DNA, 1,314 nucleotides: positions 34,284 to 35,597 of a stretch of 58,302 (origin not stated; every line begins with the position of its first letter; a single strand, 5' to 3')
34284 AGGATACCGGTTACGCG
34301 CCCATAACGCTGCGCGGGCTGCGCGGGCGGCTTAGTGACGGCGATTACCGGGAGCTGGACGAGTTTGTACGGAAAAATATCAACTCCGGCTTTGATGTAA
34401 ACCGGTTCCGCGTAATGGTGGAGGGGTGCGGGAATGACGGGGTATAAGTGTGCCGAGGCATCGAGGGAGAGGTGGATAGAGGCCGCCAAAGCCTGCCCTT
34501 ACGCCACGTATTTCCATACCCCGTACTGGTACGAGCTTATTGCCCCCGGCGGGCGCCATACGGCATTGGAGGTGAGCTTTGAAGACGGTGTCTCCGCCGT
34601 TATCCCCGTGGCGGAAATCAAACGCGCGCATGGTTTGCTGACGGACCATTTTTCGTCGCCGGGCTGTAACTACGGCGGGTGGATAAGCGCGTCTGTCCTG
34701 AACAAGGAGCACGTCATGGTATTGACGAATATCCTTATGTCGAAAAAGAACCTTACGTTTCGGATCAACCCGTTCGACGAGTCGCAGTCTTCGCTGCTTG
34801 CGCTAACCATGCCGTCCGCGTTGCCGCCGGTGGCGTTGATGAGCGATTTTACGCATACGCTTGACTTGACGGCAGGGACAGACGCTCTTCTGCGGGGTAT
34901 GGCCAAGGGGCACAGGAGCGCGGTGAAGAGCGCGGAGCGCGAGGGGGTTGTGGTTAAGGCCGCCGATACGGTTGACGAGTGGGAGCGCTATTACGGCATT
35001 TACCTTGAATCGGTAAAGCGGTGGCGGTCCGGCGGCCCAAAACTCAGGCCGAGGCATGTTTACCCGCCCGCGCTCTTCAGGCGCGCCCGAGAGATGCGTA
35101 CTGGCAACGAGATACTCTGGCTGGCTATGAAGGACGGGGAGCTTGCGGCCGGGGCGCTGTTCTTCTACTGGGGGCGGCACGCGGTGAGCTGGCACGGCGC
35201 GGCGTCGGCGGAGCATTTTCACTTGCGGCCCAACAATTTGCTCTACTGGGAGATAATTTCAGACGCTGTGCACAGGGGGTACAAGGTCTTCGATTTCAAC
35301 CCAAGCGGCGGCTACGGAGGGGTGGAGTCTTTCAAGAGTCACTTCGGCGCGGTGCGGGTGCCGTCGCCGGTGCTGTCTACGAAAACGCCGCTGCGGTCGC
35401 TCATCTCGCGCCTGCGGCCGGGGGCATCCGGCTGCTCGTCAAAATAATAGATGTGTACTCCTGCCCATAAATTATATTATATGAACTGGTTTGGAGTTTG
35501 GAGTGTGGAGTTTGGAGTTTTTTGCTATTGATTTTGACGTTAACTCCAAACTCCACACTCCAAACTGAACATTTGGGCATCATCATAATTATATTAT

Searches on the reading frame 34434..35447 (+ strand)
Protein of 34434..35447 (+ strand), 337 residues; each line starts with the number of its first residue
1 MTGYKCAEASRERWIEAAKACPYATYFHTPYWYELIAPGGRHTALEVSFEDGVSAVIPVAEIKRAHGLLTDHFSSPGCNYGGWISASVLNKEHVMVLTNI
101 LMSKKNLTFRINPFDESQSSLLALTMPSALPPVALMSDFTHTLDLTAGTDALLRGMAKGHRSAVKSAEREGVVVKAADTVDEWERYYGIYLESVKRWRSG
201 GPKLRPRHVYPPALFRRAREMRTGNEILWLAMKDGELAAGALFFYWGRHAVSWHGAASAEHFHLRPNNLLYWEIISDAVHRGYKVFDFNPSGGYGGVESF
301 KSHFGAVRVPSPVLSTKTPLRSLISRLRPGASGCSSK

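Call 25: find_encoding_contigs(protein=window:34434-35447:+, flank=10000, max_places=1)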
Protein window:34434-35447:+ (337 aa): 5 contigs read that carry it; 1 place shown.
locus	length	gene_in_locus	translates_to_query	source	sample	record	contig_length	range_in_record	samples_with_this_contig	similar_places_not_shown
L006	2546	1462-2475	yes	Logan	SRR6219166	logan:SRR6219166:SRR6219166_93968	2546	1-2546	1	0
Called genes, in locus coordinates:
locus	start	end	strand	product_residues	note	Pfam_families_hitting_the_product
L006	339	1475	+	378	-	PF04055:Radical_SAM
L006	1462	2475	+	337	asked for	PF02388:FemAB (faint), PF13480:Acetyltransf_6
